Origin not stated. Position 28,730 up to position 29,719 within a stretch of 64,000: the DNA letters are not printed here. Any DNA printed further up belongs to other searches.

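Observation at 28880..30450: C39-like peptidase, MazE/AbrB-like protein and a T7-loop-less FtsZ GTPase domain carrying a Tat-type signal: a possible new toxin-antitoxin or cell-division-targeting module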

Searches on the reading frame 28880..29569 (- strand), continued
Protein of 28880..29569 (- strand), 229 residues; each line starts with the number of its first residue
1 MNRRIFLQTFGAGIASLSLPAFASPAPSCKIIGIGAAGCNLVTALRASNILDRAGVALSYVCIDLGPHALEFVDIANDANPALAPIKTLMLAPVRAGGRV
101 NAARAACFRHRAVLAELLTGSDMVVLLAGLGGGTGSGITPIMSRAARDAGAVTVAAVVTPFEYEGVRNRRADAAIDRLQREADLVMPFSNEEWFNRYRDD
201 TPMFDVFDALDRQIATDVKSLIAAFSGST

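Call 21: find_related_loci(query=A1, collection=genome_contigs, flank=6000)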
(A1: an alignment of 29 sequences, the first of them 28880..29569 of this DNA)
Query A1 (229 aa) in genome_contigs; peptide patterns used: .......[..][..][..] (x = any residue, [..] = any of these).
599 stretches matched a pattern (row limit reached: there are more); 273 encode a relative of the query (tblastn E <= 1e-3); the best 80 are kept; 80 distinct loci.
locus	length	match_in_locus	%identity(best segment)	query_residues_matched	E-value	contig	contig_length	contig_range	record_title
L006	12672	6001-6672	72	1-223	4e-75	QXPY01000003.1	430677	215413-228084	MAG: Rhodocyclales bacterium GT-UBC 1_3, whole genome shotgun sequence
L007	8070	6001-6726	52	1-222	3e-74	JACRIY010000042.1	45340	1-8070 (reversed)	MAG: Rhodocyclales bacterium isolate NC_groundwater_1815_Pr3_B-0.1um_65_54 SR-2_scaffold_141_1322120, whole genome shotg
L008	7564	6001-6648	52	1-214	5e-52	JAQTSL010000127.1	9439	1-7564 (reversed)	MAG: Rhodoferax sp. isolate STB_186 NODE_19541_length_9439_cov_3.065754_Sandtown_B, whole genome shotgun sequence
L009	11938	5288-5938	49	1-215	3e-45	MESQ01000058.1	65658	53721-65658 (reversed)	MAG: Burkholderiales bacterium RIFOXYD12_FULL_59_19 rifoxyd3_full_scaffold_452, whole genome shotgun sequence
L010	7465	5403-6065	38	1-222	2e-35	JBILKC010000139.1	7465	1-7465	MAG: Hylemonella sp. isolate ME2017-06-24_3300042306_group7_bin36 Rohwer_bin2106_scaffold_4650_c1, whole genome shotgun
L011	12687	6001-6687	36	1-206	4e-31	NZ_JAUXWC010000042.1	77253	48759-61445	MAG: Rhodoferax sp. isolate C15_maxbin.065_sub C15_k141_122134, whole genome shotgun sequence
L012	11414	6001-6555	34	20-211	1e-20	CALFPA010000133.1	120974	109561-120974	MAG TPA_asm: uncultured Spartobacteria bacterium isolate ERR2206776_bin.60_CONCOCT_v1.1_MAG genome assembly, contig: ERZ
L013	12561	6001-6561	31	28-223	2e-20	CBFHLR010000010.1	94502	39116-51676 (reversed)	MAG: Coraliomargarita sp. isolate AGTU_34_bin_27_permissive genome assembly, contig: AGTU_34_bin_27_permissive_c10, whol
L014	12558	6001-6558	32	27-221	9e-20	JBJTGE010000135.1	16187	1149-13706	MAG: Spartobacteria bacterium isolate samp_4319_metabat2_159 samp_4319_468937, whole genome shotgun sequence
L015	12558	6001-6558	33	27-221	1e-19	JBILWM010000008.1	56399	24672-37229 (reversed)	MAG: Terrimicrobiaceae bacterium isolate ME2018-09-22_3300044646_group8_bin290 Rohwer_bin2610_scaffold_275_c1, whole gen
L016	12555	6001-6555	32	20-211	1e-19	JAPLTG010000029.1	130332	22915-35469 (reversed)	MAG: Verrucomicrobia bacterium isolate LacPavin_0818_WC45_MAG_58_13 LacPavin_0818_WC45_scaffold_772317, whole genome sho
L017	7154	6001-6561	30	28-223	1e-18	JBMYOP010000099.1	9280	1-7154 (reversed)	MAG: Coraliomargarita sp. isolate ME_XS_2307_bin_41 ME_XS_2307_bin_41_99, whole genome shotgun sequence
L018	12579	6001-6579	30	20-212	2e-18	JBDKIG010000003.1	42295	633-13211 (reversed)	MAG: Verrucomicrobiota bacterium isolate greatmiami_2019_sw_WHONDRS-S19S_0099_A_bin.40 scaffold_0000074, whole genome sh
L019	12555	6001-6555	32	30-223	3e-18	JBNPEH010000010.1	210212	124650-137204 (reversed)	MAG: Opitutales bacterium isolate fr_S2C60 S2CNODE_23_length_210212_cov_8_555399, whole genome shotgun sequence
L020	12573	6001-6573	31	27-226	5e-18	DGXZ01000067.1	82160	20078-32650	MAG TPA_asm: Spartobacteria bacterium UBA5019 UBA5019_contig_6311, whole genome shotgun sequence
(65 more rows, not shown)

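Call 29: find_related_loci(query=A1, collection=metagenome_contigs, flank=6000)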
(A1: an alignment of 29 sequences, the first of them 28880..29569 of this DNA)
Query A1 (229 aa) in metagenome_contigs; peptide patterns used: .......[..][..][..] (x = any residue, [..] = any of these).
600 stretches matched a pattern (row limit reached: there are more); 308 encode a relative of the query (tblastn E <= 1e-3); the best 80 are kept; 80 distinct loci.
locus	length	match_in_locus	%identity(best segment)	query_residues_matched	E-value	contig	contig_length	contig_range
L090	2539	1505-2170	86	1-222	6e-120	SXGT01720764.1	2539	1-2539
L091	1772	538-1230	79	1-229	7e-111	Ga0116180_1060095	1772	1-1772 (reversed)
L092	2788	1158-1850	49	1-229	2e-52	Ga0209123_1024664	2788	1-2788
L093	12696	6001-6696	45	1-229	9e-48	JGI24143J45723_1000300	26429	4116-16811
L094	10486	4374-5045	47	1-222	8e-48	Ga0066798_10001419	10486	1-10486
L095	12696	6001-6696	45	1-229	9e-48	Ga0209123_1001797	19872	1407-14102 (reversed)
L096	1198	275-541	62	136-224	2e-22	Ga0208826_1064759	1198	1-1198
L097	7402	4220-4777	32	27-221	4e-19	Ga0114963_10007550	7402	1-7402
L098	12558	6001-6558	32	27-221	5e-19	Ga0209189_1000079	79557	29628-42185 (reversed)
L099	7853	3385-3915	32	20-206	9e-18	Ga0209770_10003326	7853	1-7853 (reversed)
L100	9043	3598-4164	30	29-226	2e-17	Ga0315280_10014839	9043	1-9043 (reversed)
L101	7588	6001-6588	32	23-227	5e-15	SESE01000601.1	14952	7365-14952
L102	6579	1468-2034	32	27-226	9e-15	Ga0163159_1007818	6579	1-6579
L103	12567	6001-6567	32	27-226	9e-15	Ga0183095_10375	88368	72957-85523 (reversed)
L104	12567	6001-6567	32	27-226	1e-14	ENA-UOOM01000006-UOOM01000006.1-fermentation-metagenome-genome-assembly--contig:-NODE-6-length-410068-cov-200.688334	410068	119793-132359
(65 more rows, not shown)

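Call 34: search_protein_families(library=phrogs, proteins=[window:28880-29569:-], max_evalue=0.01)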
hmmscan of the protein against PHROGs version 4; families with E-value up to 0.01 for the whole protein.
window:28880-29569:- (229 aa): 1 family
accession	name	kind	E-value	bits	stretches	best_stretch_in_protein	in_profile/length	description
phrog_4733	-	DNA, RNA and nucleotide metabolism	8.8e-05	22.7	1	29-159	6-127/323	tubulin PhuZ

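Call 40: find_encoding_contigs(protein=P0119, flank=6000, max_places=1)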
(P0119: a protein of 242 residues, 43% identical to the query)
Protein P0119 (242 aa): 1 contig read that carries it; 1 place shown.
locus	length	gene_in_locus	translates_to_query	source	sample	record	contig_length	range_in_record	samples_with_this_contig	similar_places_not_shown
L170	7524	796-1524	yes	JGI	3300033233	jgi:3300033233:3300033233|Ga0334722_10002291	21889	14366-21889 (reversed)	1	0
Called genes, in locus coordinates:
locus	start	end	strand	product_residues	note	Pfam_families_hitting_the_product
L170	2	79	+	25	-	?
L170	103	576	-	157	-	-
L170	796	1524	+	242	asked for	PF00091:Tubulin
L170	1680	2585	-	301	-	-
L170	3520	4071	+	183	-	-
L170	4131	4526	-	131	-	-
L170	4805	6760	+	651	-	PF03235:GmrSD_N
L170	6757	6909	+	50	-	-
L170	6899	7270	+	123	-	-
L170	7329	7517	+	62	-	-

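Call 41: find_encoding_contigs(protein=P0059, flank=6000, max_places=1)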
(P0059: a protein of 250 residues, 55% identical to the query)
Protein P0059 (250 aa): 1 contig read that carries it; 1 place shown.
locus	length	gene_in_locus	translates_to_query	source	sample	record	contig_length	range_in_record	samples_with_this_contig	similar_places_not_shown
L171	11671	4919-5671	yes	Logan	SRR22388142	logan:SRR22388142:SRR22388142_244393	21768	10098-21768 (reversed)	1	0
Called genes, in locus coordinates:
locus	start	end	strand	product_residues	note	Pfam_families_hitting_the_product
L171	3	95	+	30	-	?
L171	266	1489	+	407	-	PF13356:Arm-DNA-bind_3, PF22022:Phage_int_M, PF00589:Phage_integrase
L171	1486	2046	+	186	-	PF05930:Phage_AlpA, PF12728:HTH_17 (weak)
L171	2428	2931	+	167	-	-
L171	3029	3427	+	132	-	PF05930:Phage_AlpA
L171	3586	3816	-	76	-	-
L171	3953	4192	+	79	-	PF04014:MazE_antitoxin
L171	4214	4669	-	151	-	-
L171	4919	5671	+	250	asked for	PF00091:Tubulin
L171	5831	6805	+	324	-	PF01972:SDH_protease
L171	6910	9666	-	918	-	PF13091:PLDc_2, PF04851:ResIII, PF00176:SNF2-rel_dom, PF00271:Helicase_C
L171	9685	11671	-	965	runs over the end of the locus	PF06634:DUF1156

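Call 45: predict_structure(alignment_id=A1)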
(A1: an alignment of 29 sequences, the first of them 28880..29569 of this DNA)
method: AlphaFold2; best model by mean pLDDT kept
length: 229 residues; sequences in the alignment: 29
mean_pLDDT: 87.5   pTM: 0.85
mean pLDDT of the five models: 87.5, 86.7, 86.6, 86.3, 85.1
residues with pLDDT >= 90: 169; 70-90: 33; 50-70: 9; < 50: 18
segments of 3 or more residues with pLDDT < 50: 9-23
pLDDT, mean of each block of 10 residues (from residue 1): 51 37 68 96 92 84 92 94 94 88 96 94 96 95 96 97 92 97 97 94 93 93 76
secondary structure, 60 per line:
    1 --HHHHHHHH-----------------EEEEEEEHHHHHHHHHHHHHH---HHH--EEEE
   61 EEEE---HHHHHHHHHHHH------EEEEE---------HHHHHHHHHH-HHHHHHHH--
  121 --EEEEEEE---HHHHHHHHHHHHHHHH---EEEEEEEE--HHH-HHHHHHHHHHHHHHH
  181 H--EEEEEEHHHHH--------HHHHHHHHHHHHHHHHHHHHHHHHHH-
elements in order: H3-10 E28-34 H35-48 E57-64 H68-79 E86-90 H100-109 H111-118 E123-129 H133-148 E152-159 H166-181 E184-189 H190-194 H203-228

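Call 49: fold_search(model_id=the predicted structure, library=pdb)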
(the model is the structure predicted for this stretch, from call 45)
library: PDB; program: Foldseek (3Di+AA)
matches with E <= 10: 1834; with E <= 0.001: 945
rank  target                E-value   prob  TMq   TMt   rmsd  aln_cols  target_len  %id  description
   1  1w5f_A                9.5e-14  1.00  0.73  0.54   1.8       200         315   27  FtsZ, T7 mutated, domain swapped (T. maritima) (released 2004-12-01)
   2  3wgj_A                1.0e-13  1.00  0.71  0.54   2.7       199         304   24  STAPHYLOCOCCUS AUREUS FTSZ T7 chimera mutant, T7Bs (released 2013-12-25)
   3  7ojc                  1.1e-13  1.00  0.75  0.56   1.9       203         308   24  SaFtsZ(Q48A) complexed with GDP (released 2022-03-02)
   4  7ohk                  1.1e-13  1.00  0.75  0.56   1.9       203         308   24  SaFtsZ complexed with GDP, BeF3- and Mg2+ (released 2022-03-02)
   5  6yd1                  1.4e-13  1.00  0.71  0.54   2.7       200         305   24  SaFtsZ-DFMBA (released 2021-07-28)
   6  6rvn                  1.5e-13  1.00  0.75  0.56   1.9       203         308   24  aFtsz-GDP-Wat (released 2020-02-19)
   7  7ojd                  1.6e-13  1.00  0.72  0.54   2.8       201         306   24  SaFtsZ(D46A) complexed with GDP (released 2022-03-02)
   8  3wgl_B                2.4e-13  1.00  0.71  0.54   2.6       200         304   24  STAPHYLOCOCCUS AUREUS FTSZ T7 mutant substituted for GAN bound with GDP, DeltaT7GAN-GDP (released 2013-12-25)
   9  6kvq                  2.6e-13  1.00  0.72  0.55   2.7       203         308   24  S. aureus FtsZ in complex with BOFP (compound 3) (released 2020-01-15)
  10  3vo8_B                2.7e-13  1.00  0.71  0.54   2.8       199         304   24  Staphylococcus aureus FtsZ GDP-form (released 2012-08-29)
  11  3vo8_A                3.7e-13  1.00  0.72  0.55   2.2       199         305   24  Staphylococcus aureus FtsZ GDP-form (released 2012-08-29)
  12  2rhl_B                3.7e-13  1.00  0.71  0.53   2.0       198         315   27  Synthetic Gene Encoded Bacillus Subtilis FtsZ NCS Dimer with Bound GDP (released 2008-10-21)
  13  8gzx_A                4.1e-13  1.00  0.72  0.55   2.4       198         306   27  Escherichia coli FtsZ complexed with monobody (P212121) (released 2023-07-19)
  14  7ojb                  4.1e-13  1.00  0.75  0.56   2.0       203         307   23  SaFtsZ(R143K) complexed with GDP (released 2022-03-02)
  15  2rhj                  4.1e-13  1.00  0.73  0.54   1.9       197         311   27  Synthetic Gene Encoded Bacillus Subtilis FtsZ with Two Sulfate Ions and Sodium Ion in the Nucleotide Pocket (released 2008-10-21)
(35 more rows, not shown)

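Call 51: search_protein_representatives(alignment_id=A1)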
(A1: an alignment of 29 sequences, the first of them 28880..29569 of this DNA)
Query: 29 sequences, 231 profile positions. Proteins with E-value up to 0.001 (for the whole library): 13662; up to 1e-10: 9488; up to 1e-30: 232. The best 150 are listed.
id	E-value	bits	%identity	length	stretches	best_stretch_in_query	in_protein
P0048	1.3e-98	345.1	-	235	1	1-225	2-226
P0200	6.2e-97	339.6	-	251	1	1-228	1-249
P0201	4.6e-85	300.8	-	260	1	1-222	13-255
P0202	1.2e-84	299.5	-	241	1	1-221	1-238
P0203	6.3e-78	277.5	-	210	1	25-227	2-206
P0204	1.7e-76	272.8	-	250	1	1-226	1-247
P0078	2.6e-76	272.2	-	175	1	57-227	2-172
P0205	2.2e-75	269.1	-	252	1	2-224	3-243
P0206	5.9e-75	267.7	-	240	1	1-223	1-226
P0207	2.2e-74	265.9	-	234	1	1-224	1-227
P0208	1.1e-69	250.5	-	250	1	2-225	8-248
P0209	1.8e-64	233.4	-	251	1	1-221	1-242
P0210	1.4e-62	227.3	-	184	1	1-163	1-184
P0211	4.6e-57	209.2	-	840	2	15-223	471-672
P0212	6.2e-57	208.8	-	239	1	2-224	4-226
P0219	1.1e-50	188.3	-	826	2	26-224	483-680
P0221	3.5e-49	183.4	-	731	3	24-224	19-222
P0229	1.0e-41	159.0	-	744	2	27-221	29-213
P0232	6.3e-40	153.1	-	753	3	19-223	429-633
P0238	6.4e-38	146.6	-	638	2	29-224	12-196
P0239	7.6e-38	146.3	-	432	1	27-226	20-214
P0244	4.9e-35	137.1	-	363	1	1-227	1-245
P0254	3.6e-34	134.3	-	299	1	1-228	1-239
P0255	3.9e-34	134.2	-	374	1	1-209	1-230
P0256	4.2e-34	134.1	-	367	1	1-229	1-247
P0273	3.5e-33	131.1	-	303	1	1-223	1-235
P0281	6.2e-33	130.2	-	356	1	1-224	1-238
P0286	7.5e-33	130.0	-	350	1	2-222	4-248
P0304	1.5e-32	129.0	-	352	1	1-221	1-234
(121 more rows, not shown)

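Call 52: search_protein_families(library=pfam, proteins=[P0211, P0219, P0221, P0229, P0232, P0238, P0239, P0244], max_evalue=0.01)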
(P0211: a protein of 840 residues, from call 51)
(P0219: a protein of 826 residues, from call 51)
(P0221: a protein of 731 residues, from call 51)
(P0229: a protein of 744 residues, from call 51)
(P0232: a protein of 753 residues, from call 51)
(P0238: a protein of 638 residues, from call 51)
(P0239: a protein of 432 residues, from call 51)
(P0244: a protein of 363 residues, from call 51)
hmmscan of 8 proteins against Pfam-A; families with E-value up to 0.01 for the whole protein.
P0211 (840 aa): 3 families
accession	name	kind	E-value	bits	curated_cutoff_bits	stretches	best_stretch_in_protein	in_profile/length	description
PF00091.31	Tubulin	-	9.9e-94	313.4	33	2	484-645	1-188/190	Tubulin/FtsZ family, GTPase domain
PF12327.13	FtsZ_C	-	1.8e-60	201.7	27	2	263-356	1-94/95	FtsZ family, C-terminal domain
PF13809.12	Tubulin_2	-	0.00035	20.4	27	1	135-227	159-268/356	Tubulin like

P0219 (826 aa): 3 families
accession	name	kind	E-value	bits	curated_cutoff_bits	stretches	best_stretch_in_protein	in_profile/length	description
PF00091.31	Tubulin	-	1.7e-81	273.5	33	2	485-652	1-187/190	Tubulin/FtsZ family, GTPase domain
PF12327.13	FtsZ_C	-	1.9e-52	176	27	2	253-347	1-95/95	FtsZ family, C-terminal domain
PF00899.27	ThiF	-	0.0046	16.6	28.1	0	477-508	13-45/238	ThiF family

P0221 (731 aa): 5 families
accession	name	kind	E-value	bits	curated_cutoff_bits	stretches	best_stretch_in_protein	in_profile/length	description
PF00091.31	Tubulin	-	1.1e-65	222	33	2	394-547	1-182/190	Tubulin/FtsZ family, GTPase domain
PF12327.13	FtsZ_C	-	2.3e-23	82.8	27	2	244-339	1-94/95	FtsZ family, C-terminal domain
PF13460.12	NAD_binding_10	-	3.1e-06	27.6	27.2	0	464-516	48-99/184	NAD(P)H-binding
PF13809.12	Tubulin_2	-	0.0044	16.8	27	0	106-138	153-183/356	Tubulin like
PF00899.27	ThiF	-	0.0075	15.9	28.1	0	14-52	13-51/238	ThiF family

P0229 (744 aa): 4 families
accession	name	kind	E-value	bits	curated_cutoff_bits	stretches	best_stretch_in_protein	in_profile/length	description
PF00091.31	Tubulin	-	7.4e-80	268.2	33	2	437-600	1-188/190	Tubulin/FtsZ family, GTPase domain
PF12327.13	FtsZ_C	-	7.5e-47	158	27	2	239-331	2-94/95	FtsZ family, C-terminal domain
PF16921.10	Tex_YqgF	-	0.0042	17.9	27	0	638-682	43-87/126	Tex protein YqgF-like domain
PF00899.27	ThiF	-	0.0075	15.9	28.1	0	437-463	22-48/238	ThiF family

P0232 (753 aa): 2 families
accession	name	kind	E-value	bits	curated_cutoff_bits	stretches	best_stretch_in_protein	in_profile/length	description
PF00091.31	Tubulin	-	3.4e-39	135.5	33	2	440-605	3-187/190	Tubulin/FtsZ family, GTPase domain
PF12327.13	FtsZ_C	-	1.2e-12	48.4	27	1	220-313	1-92/95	FtsZ family, C-terminal domain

P0238 (638 aa): 3 families
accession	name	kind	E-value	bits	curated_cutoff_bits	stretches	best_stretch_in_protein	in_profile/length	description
PF00091.31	Tubulin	-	3.6e-54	184.4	33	2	12-162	2-180/190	Tubulin/FtsZ family, GTPase domain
PF12327.13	FtsZ_C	-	4.7e-07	30.5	27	1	486-578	3-94/95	FtsZ family, C-terminal domain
PF02579.22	Nitro_FeMo-Co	-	0.0012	19.6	26.3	0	249-290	36-75/94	Dinitrogenase iron-molybdenum cofactor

P0239 (432 aa): 2 families
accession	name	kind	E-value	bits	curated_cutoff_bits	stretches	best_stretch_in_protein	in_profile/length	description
PF00091.31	Tubulin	-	2.3e-42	145.9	33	1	21-185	1-189/190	Tubulin/FtsZ family, GTPase domain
PF12327.13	FtsZ_C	-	3.3e-18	66.2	27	1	238-327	4-91/95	FtsZ family, C-terminal domain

P0244 (363 aa): 2 families
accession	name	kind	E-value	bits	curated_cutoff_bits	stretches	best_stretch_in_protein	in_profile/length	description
PF00091.31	Tubulin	-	7.1e-37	128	33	1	61-213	2-187/190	Tubulin/FtsZ family, GTPase domain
PF12327.13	FtsZ_C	-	5.3e-22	78.4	27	1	265-359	1-94/95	FtsZ family, C-terminal domain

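Call 54: list_cluster_members(proteins=[P0244, P0255, P0256, P0281, P0304, P0286, P0254, P0273])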
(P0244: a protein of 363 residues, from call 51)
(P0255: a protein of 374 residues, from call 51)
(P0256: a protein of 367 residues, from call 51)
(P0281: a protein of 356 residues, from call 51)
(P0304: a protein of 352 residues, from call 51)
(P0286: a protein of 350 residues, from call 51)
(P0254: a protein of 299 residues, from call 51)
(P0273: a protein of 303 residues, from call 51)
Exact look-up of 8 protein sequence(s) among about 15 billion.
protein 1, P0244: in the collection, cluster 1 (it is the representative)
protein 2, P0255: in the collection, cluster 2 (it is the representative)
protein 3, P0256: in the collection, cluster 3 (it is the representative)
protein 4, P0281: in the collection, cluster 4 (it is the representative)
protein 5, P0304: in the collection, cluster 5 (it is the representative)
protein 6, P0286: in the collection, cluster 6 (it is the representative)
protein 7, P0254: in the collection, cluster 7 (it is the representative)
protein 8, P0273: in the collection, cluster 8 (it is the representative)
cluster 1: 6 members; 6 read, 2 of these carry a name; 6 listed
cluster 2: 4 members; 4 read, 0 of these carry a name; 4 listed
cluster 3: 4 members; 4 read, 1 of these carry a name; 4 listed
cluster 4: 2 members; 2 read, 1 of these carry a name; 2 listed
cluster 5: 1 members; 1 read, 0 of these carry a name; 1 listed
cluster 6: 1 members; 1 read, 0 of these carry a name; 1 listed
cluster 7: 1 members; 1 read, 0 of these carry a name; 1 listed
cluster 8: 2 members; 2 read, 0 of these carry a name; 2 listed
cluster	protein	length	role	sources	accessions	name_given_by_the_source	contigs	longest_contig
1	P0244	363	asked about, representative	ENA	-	-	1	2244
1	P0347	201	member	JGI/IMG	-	cell division protein FtsZ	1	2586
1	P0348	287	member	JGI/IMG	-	cell division protein FtsZ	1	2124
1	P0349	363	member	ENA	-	-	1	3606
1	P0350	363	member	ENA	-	-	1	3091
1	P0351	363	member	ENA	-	-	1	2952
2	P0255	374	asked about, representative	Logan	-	-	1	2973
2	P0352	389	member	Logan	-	-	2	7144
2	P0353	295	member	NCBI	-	-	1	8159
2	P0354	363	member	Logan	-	-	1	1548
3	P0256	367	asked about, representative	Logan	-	-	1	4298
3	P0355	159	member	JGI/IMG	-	cell division protein FtsZ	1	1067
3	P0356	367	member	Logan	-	-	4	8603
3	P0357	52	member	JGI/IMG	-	-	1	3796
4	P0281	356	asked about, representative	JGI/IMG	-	cell division protein FtsZ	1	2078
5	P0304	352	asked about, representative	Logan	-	-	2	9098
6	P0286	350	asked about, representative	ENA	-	-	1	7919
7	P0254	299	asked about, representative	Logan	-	-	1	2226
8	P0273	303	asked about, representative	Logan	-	-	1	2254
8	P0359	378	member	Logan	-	-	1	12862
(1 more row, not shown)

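Call 55: find_encoding_contigs(protein=P0359, flank=6000, max_places=1)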
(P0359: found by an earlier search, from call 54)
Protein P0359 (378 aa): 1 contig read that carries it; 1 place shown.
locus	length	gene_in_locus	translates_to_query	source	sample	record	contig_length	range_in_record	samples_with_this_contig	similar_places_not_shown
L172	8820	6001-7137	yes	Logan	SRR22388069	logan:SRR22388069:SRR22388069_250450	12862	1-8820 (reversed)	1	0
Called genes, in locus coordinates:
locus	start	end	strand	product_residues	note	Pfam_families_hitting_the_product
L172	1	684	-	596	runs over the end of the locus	PF03235:GmrSD_N, PF07510:GmrSD_C (weak)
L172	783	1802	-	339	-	PF13280:WYL, PF25583:WCX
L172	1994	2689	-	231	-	PF13672:PP2C_2, PF07228:SpoIIE (faint)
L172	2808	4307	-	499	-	PF11074:DUF2779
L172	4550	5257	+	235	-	-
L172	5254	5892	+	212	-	PF00929:RNase_T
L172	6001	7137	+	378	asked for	PF00091:Tubulin, PF12327:FtsZ_C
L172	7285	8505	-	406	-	PF13356:Arm-DNA-bind_3, PF22022:Phage_int_M, PF00589:Phage_integrase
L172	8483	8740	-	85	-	-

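Call 56: find_encoding_contigs(protein=P0304, flank=6000, max_places=1)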
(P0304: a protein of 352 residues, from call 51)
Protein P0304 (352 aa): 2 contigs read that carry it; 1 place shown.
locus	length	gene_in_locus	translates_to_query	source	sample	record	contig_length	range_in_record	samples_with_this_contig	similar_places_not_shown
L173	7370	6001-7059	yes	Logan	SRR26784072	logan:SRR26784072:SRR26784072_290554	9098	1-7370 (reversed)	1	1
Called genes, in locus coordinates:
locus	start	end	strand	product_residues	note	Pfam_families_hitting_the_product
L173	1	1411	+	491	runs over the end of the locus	PF11074:DUF2779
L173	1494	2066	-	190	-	-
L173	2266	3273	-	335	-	PF13280:WYL, PF25583:WCX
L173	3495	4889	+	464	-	PF00772:DnaB, PF06745:ATPase (faint), PF13481:AAA_25, PF03796:DnaB_C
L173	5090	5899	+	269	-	PF02146:SIR2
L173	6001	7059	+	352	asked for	PF00091:Tubulin, PF12327:FtsZ_C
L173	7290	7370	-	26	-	?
